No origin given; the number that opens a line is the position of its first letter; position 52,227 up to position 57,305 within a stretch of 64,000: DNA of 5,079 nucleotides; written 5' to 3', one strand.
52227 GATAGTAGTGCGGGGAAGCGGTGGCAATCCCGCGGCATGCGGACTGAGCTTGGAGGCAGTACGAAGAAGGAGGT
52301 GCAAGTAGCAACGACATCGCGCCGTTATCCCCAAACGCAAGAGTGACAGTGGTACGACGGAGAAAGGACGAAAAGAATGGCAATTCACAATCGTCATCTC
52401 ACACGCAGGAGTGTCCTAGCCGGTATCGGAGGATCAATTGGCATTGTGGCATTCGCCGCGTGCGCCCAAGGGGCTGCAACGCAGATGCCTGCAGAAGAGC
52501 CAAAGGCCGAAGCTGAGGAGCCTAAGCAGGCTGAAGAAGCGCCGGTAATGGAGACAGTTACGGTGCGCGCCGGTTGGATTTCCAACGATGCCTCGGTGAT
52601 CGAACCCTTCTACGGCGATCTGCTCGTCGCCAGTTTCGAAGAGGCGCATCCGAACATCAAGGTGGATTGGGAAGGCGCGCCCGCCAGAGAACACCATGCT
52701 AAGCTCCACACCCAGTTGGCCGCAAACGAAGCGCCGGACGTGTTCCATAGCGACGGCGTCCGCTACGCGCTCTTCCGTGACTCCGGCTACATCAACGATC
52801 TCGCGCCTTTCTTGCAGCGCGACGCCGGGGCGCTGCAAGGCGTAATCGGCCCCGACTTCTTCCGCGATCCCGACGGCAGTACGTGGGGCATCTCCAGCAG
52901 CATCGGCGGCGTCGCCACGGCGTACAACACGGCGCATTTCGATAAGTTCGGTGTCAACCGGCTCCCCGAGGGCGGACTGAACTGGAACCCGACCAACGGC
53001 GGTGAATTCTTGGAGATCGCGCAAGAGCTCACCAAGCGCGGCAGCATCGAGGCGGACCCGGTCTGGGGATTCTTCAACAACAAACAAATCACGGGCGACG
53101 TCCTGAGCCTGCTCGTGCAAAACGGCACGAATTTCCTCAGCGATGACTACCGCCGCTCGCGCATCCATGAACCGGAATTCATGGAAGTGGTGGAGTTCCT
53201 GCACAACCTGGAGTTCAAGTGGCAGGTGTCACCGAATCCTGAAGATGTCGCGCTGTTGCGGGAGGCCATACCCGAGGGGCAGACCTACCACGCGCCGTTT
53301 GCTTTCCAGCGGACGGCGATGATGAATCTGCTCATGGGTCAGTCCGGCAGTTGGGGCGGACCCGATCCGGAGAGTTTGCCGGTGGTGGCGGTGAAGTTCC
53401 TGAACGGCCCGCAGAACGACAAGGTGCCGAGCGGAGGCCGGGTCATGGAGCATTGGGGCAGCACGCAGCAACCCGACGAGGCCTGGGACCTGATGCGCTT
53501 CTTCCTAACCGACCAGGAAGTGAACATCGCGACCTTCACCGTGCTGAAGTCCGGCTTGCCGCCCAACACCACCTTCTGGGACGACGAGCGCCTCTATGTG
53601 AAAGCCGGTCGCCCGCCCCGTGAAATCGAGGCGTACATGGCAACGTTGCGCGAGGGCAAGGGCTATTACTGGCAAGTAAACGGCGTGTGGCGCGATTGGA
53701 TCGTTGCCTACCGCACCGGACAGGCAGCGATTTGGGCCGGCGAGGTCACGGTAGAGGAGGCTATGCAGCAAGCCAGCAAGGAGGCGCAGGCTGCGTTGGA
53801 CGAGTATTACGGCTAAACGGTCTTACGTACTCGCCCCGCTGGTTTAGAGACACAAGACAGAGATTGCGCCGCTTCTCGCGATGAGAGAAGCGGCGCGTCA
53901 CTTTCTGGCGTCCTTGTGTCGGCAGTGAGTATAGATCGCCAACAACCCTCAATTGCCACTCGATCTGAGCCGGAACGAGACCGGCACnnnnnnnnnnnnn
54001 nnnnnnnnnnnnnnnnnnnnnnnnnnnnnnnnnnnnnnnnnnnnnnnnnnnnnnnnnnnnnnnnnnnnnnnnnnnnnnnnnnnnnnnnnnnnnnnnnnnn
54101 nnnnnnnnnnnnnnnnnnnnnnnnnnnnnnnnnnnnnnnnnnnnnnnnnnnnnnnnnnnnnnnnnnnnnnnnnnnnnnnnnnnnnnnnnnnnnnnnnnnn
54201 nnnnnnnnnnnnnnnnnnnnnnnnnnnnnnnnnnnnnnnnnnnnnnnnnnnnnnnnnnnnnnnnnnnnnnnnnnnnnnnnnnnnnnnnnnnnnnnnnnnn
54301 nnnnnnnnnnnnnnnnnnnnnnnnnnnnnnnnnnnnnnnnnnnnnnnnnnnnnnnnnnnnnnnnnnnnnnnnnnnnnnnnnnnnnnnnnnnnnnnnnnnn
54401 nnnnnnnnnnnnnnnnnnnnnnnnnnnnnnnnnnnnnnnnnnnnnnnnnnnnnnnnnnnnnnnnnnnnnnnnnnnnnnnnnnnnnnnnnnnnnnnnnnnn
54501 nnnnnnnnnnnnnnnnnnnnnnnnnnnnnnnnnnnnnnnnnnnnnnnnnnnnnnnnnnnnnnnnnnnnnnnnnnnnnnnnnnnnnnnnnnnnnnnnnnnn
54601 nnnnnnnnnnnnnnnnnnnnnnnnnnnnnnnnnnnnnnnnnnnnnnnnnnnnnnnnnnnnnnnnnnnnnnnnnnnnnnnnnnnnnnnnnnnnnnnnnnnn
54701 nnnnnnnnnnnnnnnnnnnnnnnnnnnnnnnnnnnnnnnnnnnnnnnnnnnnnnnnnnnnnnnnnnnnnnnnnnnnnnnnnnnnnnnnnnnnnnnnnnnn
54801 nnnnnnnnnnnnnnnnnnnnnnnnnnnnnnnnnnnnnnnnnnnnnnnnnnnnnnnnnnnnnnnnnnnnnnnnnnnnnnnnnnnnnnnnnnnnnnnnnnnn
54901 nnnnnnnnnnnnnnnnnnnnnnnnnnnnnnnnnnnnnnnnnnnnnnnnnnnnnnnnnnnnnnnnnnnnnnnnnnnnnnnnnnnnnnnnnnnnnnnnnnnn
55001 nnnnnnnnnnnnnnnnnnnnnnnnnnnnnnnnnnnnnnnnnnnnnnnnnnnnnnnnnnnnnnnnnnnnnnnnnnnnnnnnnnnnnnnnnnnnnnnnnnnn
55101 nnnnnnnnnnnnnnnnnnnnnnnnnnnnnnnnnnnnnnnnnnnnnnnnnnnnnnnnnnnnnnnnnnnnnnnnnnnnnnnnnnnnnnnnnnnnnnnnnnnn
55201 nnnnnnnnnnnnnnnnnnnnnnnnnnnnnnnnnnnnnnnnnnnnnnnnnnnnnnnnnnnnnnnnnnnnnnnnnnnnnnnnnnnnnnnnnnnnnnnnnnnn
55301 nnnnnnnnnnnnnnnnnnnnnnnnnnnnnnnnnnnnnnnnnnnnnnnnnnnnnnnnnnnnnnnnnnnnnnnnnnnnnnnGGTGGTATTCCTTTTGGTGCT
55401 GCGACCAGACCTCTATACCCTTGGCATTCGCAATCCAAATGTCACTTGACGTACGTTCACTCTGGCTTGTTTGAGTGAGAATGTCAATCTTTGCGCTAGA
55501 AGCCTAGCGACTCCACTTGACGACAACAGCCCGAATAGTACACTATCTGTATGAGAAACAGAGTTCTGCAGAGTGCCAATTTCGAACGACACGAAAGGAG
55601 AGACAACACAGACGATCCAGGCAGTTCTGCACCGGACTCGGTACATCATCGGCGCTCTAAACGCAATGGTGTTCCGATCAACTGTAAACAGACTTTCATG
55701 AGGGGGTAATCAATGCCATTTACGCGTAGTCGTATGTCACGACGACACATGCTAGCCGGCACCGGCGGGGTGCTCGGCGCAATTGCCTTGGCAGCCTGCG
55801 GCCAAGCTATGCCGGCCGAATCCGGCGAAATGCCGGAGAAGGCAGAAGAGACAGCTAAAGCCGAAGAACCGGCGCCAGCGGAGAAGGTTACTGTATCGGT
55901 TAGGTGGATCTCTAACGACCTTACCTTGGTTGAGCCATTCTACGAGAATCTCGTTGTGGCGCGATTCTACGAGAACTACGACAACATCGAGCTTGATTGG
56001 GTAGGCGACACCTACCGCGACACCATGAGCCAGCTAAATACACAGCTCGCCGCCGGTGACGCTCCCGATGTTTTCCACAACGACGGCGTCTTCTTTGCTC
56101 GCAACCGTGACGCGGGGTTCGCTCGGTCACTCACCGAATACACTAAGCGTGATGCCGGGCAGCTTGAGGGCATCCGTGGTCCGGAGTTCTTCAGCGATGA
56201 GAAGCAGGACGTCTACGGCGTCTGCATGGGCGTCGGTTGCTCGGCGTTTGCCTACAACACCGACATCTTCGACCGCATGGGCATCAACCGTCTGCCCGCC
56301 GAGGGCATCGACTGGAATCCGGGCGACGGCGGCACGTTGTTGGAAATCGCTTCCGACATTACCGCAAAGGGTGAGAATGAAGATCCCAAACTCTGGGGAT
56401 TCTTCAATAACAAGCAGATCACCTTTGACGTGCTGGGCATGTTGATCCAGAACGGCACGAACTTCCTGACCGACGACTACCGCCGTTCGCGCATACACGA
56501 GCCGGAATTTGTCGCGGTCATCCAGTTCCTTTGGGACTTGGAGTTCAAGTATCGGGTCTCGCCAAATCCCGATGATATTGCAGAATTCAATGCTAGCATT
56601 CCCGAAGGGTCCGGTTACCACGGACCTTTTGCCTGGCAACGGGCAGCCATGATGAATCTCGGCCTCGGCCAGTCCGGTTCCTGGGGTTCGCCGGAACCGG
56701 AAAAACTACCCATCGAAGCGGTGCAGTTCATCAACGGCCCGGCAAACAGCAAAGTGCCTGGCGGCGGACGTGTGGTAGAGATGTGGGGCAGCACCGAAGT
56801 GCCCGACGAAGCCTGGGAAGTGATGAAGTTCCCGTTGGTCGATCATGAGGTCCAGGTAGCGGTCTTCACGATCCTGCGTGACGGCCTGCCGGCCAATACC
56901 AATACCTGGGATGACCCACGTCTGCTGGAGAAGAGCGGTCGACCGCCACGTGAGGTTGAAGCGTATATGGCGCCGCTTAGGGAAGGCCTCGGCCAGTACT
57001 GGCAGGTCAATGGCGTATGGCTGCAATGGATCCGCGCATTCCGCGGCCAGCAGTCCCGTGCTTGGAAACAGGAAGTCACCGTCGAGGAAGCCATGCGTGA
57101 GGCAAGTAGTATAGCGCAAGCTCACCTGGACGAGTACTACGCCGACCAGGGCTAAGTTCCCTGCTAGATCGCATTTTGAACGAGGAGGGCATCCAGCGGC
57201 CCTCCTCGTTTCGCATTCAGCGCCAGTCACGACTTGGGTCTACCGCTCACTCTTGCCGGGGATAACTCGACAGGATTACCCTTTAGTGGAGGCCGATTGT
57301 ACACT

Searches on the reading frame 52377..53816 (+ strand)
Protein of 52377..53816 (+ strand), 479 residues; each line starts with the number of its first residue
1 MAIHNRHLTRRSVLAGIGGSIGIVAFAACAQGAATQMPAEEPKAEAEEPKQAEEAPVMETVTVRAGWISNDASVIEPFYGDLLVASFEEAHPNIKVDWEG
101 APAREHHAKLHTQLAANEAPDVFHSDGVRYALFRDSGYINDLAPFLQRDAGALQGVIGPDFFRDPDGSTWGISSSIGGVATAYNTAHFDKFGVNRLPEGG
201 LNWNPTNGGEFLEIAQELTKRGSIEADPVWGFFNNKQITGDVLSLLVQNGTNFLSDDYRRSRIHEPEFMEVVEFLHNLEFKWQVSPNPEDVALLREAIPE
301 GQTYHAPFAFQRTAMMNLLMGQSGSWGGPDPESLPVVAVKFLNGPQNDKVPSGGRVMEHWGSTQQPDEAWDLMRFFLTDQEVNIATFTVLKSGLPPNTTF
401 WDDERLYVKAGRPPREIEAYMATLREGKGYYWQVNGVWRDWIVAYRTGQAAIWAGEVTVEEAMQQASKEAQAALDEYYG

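Call 11: search_protein_families(library=pfam, proteins=[window:52377-53816:+], max_evalue=0.001)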
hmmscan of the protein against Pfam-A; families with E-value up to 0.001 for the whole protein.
window:52377-53816:+ (479 aa): 2 families
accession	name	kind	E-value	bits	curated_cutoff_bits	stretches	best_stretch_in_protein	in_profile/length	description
PF01547.30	SBP_bac_1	-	1.3e-15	58.7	26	1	76-380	12-304/307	Bacterial extracellular solute-binding protein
PF13416.11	SBP_bac_8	-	1.6e-12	48.2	27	1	83-399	2-264/279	Bacterial extracellular solute-binding protein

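Call 44: search_protein_families(library=padloc, proteins=[window:52377-53816:+], max_evalue=0.01)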
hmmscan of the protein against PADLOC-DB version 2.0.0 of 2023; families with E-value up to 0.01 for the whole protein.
window:52377-53816:+ (479 aa): 0 families

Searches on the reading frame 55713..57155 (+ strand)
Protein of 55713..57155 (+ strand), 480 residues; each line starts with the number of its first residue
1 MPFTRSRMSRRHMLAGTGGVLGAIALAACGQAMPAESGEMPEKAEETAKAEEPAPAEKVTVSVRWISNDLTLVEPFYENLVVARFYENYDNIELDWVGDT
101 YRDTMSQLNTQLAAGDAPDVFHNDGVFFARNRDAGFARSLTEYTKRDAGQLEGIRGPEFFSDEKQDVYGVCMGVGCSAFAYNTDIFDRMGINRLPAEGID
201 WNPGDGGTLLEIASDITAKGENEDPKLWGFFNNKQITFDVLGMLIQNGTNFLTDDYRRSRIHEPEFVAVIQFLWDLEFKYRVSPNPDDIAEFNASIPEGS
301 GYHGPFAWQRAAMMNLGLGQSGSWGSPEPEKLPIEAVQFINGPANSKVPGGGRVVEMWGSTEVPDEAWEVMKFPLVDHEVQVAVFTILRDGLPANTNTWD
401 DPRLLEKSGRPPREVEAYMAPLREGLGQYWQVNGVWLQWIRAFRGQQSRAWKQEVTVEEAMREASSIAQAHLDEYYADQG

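Call 11: search_protein_families(library=pfam, proteins=[window:55713-57155:+], max_evalue=0.001)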
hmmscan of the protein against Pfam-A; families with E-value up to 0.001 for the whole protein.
window:55713-57155:+ (480 aa): 2 families
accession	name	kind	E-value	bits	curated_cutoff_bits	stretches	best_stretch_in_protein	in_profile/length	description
PF01547.30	SBP_bac_1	-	9.7e-12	45.9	26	1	76-268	9-190/307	Bacterial extracellular solute-binding protein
PF13416.11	SBP_bac_8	-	2.4e-10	41.1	27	1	82-397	3-264/279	Bacterial extracellular solute-binding protein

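Call 44: search_protein_families(library=padloc, proteins=[window:55713-57155:+], max_evalue=0.01)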
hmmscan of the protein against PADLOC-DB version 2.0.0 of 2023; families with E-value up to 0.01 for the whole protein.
window:55713-57155:+ (480 aa): 0 families
